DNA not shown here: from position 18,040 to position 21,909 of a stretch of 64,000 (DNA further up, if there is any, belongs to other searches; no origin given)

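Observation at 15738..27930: Glt/Nfs-type gene order (barrel, barrel, TPR, giant TPR, TPR, mini-protein) headed by a vWA lipoprotein in one co-directional block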

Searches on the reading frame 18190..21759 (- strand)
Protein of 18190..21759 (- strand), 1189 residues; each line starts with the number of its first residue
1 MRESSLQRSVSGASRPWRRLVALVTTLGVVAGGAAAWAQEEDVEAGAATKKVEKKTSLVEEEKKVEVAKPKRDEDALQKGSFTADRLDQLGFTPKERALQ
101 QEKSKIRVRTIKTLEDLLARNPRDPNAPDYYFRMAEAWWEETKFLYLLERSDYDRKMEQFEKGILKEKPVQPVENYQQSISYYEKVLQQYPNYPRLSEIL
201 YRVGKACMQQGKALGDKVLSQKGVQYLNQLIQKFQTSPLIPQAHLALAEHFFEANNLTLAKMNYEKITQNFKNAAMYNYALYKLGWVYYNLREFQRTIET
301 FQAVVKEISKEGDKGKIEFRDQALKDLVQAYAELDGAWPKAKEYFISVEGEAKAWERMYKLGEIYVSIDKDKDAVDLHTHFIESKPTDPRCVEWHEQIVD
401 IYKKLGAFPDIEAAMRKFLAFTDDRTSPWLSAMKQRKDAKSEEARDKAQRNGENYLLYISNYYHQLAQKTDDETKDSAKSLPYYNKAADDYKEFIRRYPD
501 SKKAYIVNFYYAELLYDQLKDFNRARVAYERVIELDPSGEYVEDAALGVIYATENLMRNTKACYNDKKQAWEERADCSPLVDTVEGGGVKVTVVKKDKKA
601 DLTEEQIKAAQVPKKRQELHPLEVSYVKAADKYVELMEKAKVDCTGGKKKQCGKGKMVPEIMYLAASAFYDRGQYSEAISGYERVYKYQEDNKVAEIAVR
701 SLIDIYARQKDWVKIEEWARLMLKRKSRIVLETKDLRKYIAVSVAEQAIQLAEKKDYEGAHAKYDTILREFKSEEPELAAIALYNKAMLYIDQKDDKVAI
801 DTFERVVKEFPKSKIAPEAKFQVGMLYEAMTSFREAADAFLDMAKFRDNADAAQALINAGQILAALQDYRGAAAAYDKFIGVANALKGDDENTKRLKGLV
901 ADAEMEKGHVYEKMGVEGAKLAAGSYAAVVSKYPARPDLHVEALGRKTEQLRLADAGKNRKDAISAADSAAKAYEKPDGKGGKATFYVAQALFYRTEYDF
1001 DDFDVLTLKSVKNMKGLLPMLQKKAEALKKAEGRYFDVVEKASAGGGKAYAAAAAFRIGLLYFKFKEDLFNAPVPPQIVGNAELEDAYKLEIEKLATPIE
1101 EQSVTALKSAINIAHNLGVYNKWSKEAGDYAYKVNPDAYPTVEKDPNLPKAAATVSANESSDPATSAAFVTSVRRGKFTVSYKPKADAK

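Call 5: search_protein_families(library=pfam, proteins=[window:18190-21759:-], max_evalue=0.01)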
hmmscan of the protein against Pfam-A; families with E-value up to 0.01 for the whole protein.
window:18190-21759:- (1189 aa): 13 families
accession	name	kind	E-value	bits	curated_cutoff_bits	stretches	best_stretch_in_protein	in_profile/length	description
PF13432.12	TPR_16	-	2e-20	73.3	32.7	1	751-813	7-64/65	Tetratricopeptide repeat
PF13174.12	TPR_6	-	6.5e-20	70.8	26.3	2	782-813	2-33/33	Tetratricopeptide repeat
PF07719.23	TPR_2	-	9.6e-19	66.3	27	0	780-812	1-33/34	Tetratricopeptide repeat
PF00515.34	TPR_1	-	1.5e-13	50.4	27.8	1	515-538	10-33/34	Tetratricopeptide repeat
PF13424.12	TPR_12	-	1.4e-11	44.9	30.1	0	748-807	10-72/77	Tetratricopeptide repeat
PF13181.12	TPR_8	-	1.7e-11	43.8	25.7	0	515-538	10-33/34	Tetratricopeptide repeat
PF13176.12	TPR_7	-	1e-09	38.1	27.9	0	359-387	3-31/36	Tetratricopeptide repeat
PF13428.12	TPR_14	-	8.3e-07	29.5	23.5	0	782-814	3-35/44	Tetratricopeptide repeat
PF14559.12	TPR_19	-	4.9e-05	24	25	0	751-812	1-57/68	Tetratricopeptide repeat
PF09976.15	TPR_21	-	9.4e-05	22.7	25.5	1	221-305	56-140/193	Tetratricopeptide repeat-like domain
PF13525.12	YfiO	-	0.003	17.8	25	0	222-294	23-96/203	Outer membrane lipoprotein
PF10858.15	DUF2659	-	0.0032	17.6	27.7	1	690-809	85-198/216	Protein of unknown function (DUF2659)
PF22788.2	COP9_hel_rpt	-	0.0063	16.5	27.2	0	502-533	161-192/232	COP9 signalosome complex subunit 3, N-terminal helical repeats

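Call 6: search_protein_families(library=ncbifam, proteins=[window:18190-21759:-], max_evalue=0.01)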
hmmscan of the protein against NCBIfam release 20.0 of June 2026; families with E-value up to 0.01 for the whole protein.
window:18190-21759:- (1189 aa): 7 families
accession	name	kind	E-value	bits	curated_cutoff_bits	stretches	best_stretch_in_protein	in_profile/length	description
TIGR02795.1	tol_pal_ybgF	equivalog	1.3e-36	125.8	90.1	3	782-878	4-101/119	tol-pal system protein YbgF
TIGR03302.1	OM_YfiO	subfamily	1.4e-17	64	81.4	3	221-307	50-137/239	outer membrane protein assembly factor BamD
NF047371.1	FlcA_CTERM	equivalog_domain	1.5e-08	33.6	300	1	174-309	368-504/646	periplasmic flagellar collar protein FlcA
NF008068.0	PRK10803.1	equivalog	8.7e-05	22.6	383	1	783-897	145-261/263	cell division protein CpoB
NF008757.0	PRK11788.1-5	equivalog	8.8e-05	21.8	363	1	671-866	119-295/388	lipopolysaccharide assembly protein LapB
NF052312.1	T9SS_PorW_SprE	equivalog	0.00032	19.5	250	1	755-880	118-243/716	type IX secretion system periplasmic lipoprotein PorW/SprE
NF008755.0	PRK11788.1-3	equivalog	0.0054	16.1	430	1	683-812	128-246/388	lipopolysaccharide assembly protein LapB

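Call 20: find_homologous_proteins(query=window:18190-21759:-, max_evalue=0.00001)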
Query window:18190-21759:- (1189 aa): 112 proteins with E <= 0.00001 among 8000 candidates.
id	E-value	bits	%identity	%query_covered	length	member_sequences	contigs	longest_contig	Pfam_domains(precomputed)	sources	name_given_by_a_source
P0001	0.0e+0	2488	94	100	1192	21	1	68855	PF14559.13,PF00515.35,PF13424.13,PF13176.13,PF13432.13,PF13428.13,PF13181.13,PF07719.24,PF13174.13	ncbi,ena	-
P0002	0.0e+0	1978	76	99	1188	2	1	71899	PF00515.35,PF13424.13,PF13176.13,PF13432.13,PF13428.13,PF07719.24,PF13174.13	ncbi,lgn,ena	-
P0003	0.0e+0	1963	75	100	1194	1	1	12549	PF14559.13,PF00515.35,PF13424.13,PF13432.13,PF13428.13,PF13181.13,PF07719.24,PF13174.13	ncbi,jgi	jgi:tetratricopeptide (TPR) repeat protein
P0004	0.0e+0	1952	75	97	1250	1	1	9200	PF14559.13,PF00515.35,PF13424.13,PF13176.13,PF13432.13,PF13428.13,PF13181.13,PF07719.24,PF13174.13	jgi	-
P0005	0.0e+0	1923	73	100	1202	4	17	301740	PF14559.13,PF00515.35,PF13424.13,PF13432.13,PF13428.13,PF13181.13,PF07719.24,PF13174.13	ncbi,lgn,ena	-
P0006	0.0e+0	1904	74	96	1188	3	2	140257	PF14559.13,PF13371.13,PF00515.35,PF12895.14,PF13424.13,PF13176.13,PF13432.13,PF13428.13,PF13181.13,PF07719.24,PF13174.13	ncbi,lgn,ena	-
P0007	0.0e+0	1890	73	98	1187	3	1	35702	PF14559.13,PF00515.35,PF13424.13,PF13176.13,PF13432.13,PF13428.13,PF13181.13,PF07719.24,PF13174.13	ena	-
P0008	0.0e+0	1772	69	97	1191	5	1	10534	PF13525.13,PF13424.13,PF13432.13,PF13428.13,PF07719.24,PF13174.13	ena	-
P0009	0.0e+0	1758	69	97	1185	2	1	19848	PF09976.16,PF13525.13,PF13424.13,PF13432.13,PF13428.13,PF07719.24,PF13174.13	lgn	-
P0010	0.0e+0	1723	67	98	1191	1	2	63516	PF00515.35,PF13424.13,PF13176.13,PF13432.13,PF13428.13,PF13181.13,PF07719.24,PF13174.13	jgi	-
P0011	0.0e+0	1699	67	97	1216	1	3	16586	PF00515.35,PF13424.13,PF13176.13,PF13432.13,PF13428.13,PF13181.13,PF07719.24,PF13174.13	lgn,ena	-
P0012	0.0e+0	1670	65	99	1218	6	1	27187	PF14559.13,PF13525.13,PF00515.35,PF13424.13,PF13176.13,PF13432.13,PF13428.13,PF13181.13,PF07719.24,PF13512.13,PF13174.13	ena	-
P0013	0.0e+0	1649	65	96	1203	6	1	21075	PF14559.13,PF13525.13,PF00515.35,PF12895.14,PF13424.13,PF13176.13,PF13432.13,PF13428.13,PF13181.13,PF07719.24,PF13174.13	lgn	-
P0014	0.0e+0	1646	65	98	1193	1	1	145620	PF00515.35,PF13424.13,PF13176.13,PF13432.13,PF13428.13,PF13181.13,PF07719.24,PF13174.13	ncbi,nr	ncbi:MAG: tetratricopeptide repeat protein [Myxococcales bacterium]|nr:tetratricopeptide repeat prot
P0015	0.0e+0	1618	64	96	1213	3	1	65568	PF14559.13,PF00515.35,PF13424.13,PF13176.13,PF13432.13,PF13428.13,PF13181.13,PF07719.24,PF13174.13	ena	-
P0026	0.0e+0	1489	60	97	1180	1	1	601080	PF14559.13,PF00515.35,PF13424.13,PF13176.13,PF13432.13,PF13428.13,PF13181.13,PF07719.24,PF13174.13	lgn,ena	-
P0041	0.0e+0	1317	56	94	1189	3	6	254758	PF00515.35,PF13424.13,PF13176.13,PF13432.13,PF13428.13,PF13181.13,PF07719.24,PF13174.13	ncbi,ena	-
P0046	5.7e-230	784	38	98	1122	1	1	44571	PF14559.13,PF00515.35,PF13424.13,PF13432.13,PF13428.13,PF07719.24,PF13174.13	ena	-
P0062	8.1e-186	638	36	94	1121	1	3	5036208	PF14559.13,PF13424.13,PF13176.13,PF13432.13,PF13428.13,PF13174.13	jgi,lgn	-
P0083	9.8e-106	373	27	95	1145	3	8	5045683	PF14559.13,PF24575.2,PF13525.13,PF00515.35,PF13424.13,PF13176.13,PF13432.13,PF13428.13,PF13181.13,PF07719.24,PF13174.13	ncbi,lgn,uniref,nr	ncbi:tetratricopeptide repeat protein [Bradymonas sediminis]|uniref:Outer membrane lipoprotein BamD-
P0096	1.3e-48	184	26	90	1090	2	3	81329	PF14559.13,PF00515.35,PF12895.14,PF13424.13,PF13176.13,PF13432.13,PF13428.13,PF13181.13,PF07719.24,PF13174.13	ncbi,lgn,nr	ncbi:tetratricopeptide repeat protein [Myxococcota bacterium]|nr:tetratricopeptide repeat protein [M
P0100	1.7e-34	137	22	85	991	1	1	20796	PF13525.13,PF13176.13,PF13428.13,PF14559.13,PF24575.2,PF00515.35,PF12895.14,PF13424.13,PF13432.13,PF13181.13,PF07719.24,PF13174.13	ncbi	ncbi:MAG TPA: tetratricopeptide repeat protein [bacterium]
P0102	1.6e-33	134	22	88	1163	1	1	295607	PF14559.13,PF13424.13,PF13432.13,PF13428.13,PF07719.24,PF13174.13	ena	-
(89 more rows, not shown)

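Call 23: find_encoding_contigs(protein=P0026, flank=10000, max_places=2)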
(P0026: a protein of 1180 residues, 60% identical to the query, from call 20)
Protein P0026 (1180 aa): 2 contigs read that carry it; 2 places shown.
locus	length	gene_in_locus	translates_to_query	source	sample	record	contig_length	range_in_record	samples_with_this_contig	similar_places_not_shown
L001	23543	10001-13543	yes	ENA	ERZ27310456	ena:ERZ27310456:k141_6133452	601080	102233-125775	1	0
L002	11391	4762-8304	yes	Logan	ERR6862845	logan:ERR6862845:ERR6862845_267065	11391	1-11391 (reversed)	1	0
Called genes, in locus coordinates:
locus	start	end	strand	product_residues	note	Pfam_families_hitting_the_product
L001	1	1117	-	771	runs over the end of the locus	PF22073:Cep192_D4 (faint), PF22544:HYDIN_VesB_CFA65-like_Ig (faint), PF22352:K319L-like_PKD (faint)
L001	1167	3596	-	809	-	PF22073:Cep192_D4 (faint)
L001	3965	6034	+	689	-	-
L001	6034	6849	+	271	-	-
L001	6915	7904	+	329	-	-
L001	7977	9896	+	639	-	PF13432:TPR_16 (faint), PF13174:TPR_6 (faint), PF14559:TPR_19 (faint)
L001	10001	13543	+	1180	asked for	PF13176:TPR_7 (faint), PF13424:TPR_12 (faint), PF13428:TPR_14 (faint), PF14559:TPR_19 (faint), PF00515:TPR_1 (faint), PF07719:TPR_2 (faint), PF13174:TPR_6 (faint), PF13432:TPR_16 (weak), +1 more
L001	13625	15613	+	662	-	PF13428:TPR_14 (faint), PF13432:TPR_16 (weak), PF00515:TPR_1 (weak), PF07719:TPR_2 (weak), PF00515:TPR_1, PF07719:TPR_2, PF13414:TPR_11 (weak), PF23914:TPR_CcmH_CycH (weak), +9 more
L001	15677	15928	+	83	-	-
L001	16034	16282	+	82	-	-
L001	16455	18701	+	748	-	-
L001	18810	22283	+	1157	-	PF22073:Cep192_D4 (faint), PF07705:CARDB (faint), PF22544:HYDIN_VesB_CFA65-like_Ig (faint), PF07610:DUF1573 (faint), PF14874:PapD-like (faint), PF15780:ASH (weak), PF22064:Cep192_D2 (faint)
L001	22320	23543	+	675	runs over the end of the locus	-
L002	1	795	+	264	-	?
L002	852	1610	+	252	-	-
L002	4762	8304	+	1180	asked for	PF13176:TPR_7 (faint), PF13424:TPR_12 (faint), PF13428:TPR_14 (faint), PF14559:TPR_19 (faint), PF00515:TPR_1 (faint), PF07719:TPR_2 (faint), PF13174:TPR_6 (faint), PF13432:TPR_16 (weak), +1 more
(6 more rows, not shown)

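Call 24: find_encoding_contigs(protein=P0062, flank=10000, max_places=2)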
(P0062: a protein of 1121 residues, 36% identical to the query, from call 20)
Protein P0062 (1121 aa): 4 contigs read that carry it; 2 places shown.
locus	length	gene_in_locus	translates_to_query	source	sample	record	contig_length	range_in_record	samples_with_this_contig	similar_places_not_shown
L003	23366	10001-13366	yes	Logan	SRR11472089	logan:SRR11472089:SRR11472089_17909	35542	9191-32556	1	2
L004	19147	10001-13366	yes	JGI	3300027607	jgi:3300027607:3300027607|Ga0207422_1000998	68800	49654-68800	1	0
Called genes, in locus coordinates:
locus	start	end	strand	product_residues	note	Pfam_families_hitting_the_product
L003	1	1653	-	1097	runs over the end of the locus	PF07610:DUF1573 (faint), PF14874:PapD-like (faint), PF15780:ASH (weak), PF22067:Cep192_D3 (faint), PF22073:Cep192_D4 (faint), PF22544:HYDIN_VesB_CFA65-like_Ig (faint)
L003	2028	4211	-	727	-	PF07610:DUF1573 (faint), PF22073:Cep192_D4 (weak), PF22544:HYDIN_VesB_CFA65-like_Ig, PF22352:K319L-like_PKD (weak)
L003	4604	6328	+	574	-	-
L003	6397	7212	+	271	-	-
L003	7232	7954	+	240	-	PF13505:OMP_b-brl (weak)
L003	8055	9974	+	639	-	PF07719:TPR_2 (faint), PF13432:TPR_16 (faint)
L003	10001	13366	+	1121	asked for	PF13174:TPR_6 (faint), PF13432:TPR_16 (faint), PF13176:TPR_7 (faint), PF13428:TPR_14 (faint), PF14559:TPR_19 (faint), PF13424:TPR_12 (weak)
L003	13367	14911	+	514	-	PF13432:TPR_16, PF13414:TPR_11 (weak), PF14559:TPR_19 (weak), PF00515:TPR_1 (weak), PF07719:TPR_2, PF13428:TPR_14 (weak), PF23914:TPR_CcmH_CycH, PF00515:TPR_1, +11 more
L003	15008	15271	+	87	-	-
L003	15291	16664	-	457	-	PF13482:RNase_H_2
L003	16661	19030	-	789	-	PF00270:DEAD, PF04851:ResIII (weak), PF00271:Helicase_C, PF22982:WHD_HRQ1, PF09369:MZB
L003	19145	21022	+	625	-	PF04012:PspA_IM30 (weak)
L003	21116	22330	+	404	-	PF03706:LPG_synthase_TM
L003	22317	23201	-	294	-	PF00149:Metallophos, PF12850:Metallophos_2 (faint)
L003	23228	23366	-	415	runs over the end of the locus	PF00561:Abhydrolase_1 (faint), PF03403:PAF-AH_p_II (weak), PF07224:Chlorophyllase, PF12146:Hydrolase_4 (faint), PF12740:PETase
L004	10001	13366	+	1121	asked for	PF13174:TPR_6 (faint), PF13432:TPR_16 (faint), PF13176:TPR_7 (faint), PF13428:TPR_14 (faint), PF14559:TPR_19 (faint), PF13424:TPR_12 (weak)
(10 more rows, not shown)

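Call 26: find_encoding_contigs(protein=P0083, flank=10000, max_places=1)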
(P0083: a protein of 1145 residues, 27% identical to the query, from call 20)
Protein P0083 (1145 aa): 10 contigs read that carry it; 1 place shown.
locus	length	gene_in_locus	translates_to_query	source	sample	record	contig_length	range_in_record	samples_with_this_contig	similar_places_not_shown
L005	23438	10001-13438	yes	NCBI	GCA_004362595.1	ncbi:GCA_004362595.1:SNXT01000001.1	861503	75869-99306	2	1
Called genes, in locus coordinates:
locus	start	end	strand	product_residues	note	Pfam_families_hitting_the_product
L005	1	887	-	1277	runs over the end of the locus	PF00069:Pkinase, PF07714:PK_Tyr_Ser-Thr, PF13191:AAA_16, PF13401:AAA_22 (weak), PF13424:TPR_12 (weak), PF17874:TPR_MalT, PF13424:TPR_12, PF13424:TPR_12, +5 more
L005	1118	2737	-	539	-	PF00989:PAS (faint), PF08447:PAS_3, PF08448:PAS_4 (faint), PF13188:PAS_8 (weak), PF13426:PAS_9 (weak), PF00512:HisKA, PF02518:HATPase_c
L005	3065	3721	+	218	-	-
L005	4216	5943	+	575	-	-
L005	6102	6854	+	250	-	PF13505:OMP_b-brl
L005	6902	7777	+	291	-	-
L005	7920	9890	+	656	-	PF13432:TPR_16 (faint), PF12895:ANAPC3 (faint)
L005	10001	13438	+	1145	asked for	PF24575:TPR_Slam (faint), PF07719:TPR_2 (faint), PF13181:TPR_8 (faint), PF13174:TPR_6 (faint), PF13428:TPR_14 (faint), PF14559:TPR_19 (faint), PF00515:TPR_1 (faint), PF13176:TPR_7 (faint), +3 more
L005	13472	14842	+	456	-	PF13174:TPR_6 (faint), PF14559:TPR_19 (weak), PF23914:TPR_CcmH_CycH, PF00515:TPR_1 (weak), PF07719:TPR_2 (weak), PF25063:ARM_TT21_C (weak), PF13432:TPR_16, PF14559:TPR_19, +11 more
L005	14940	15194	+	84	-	-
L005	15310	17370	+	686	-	-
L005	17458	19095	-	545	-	PF05833:NFACT_N, PF05670:NFACT-R_1, PF18297:NFACT-R_2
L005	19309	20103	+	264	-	PF13424:TPR_12 (faint), PF13174:TPR_6 (faint), PF13428:TPR_14 (faint), PF25063:ARM_TT21_C (faint), PF13432:TPR_16, PF00515:TPR_1 (weak), PF07719:TPR_2 (weak), PF13414:TPR_11 (weak), +9 more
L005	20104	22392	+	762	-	PF20142:Scaffold (weak), PF03734:YkuD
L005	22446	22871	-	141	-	PF00293:NUDIX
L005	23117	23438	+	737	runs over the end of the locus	PF23139:OB_YrrC, PF14520:HHH_5, PF14490:HHH_RecD2, PF13245:AAA_19, PF13604:AAA_30, PF09848:SLFN-g3_helicase (weak), PF18335:SH3_13, PF13538:UvrD_C_2, +3 more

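Call 29: search_protein_families(library=ncbifam, proteins=[window:18190-21759:-], max_evalue=10)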
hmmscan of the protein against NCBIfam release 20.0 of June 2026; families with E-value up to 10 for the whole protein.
window:18190-21759:- (1189 aa): 7 families
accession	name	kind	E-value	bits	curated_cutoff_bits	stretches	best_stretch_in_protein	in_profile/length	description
TIGR02795.1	tol_pal_ybgF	equivalog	1.3e-36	125.8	90.1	5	782-878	4-101/119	tol-pal system protein YbgF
TIGR03302.1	OM_YfiO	subfamily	1.4e-17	64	81.4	5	221-307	50-137/239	outer membrane protein assembly factor BamD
NF047371.1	FlcA_CTERM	equivalog_domain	1.5e-08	33.6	300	4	174-309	368-504/646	periplasmic flagellar collar protein FlcA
NF008068.0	PRK10803.1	equivalog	8.7e-05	22.6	383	3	783-897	145-261/263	cell division protein CpoB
NF008757.0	PRK11788.1-5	equivalog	8.8e-05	21.8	363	1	671-866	119-295/388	lipopolysaccharide assembly protein LapB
NF052312.1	T9SS_PorW_SprE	equivalog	0.00032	19.5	250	3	755-880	118-243/716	type IX secretion system periplasmic lipoprotein PorW/SprE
NF008755.0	PRK11788.1-3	equivalog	0.0054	16.1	430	1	683-812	128-246/388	lipopolysaccharide assembly protein LapB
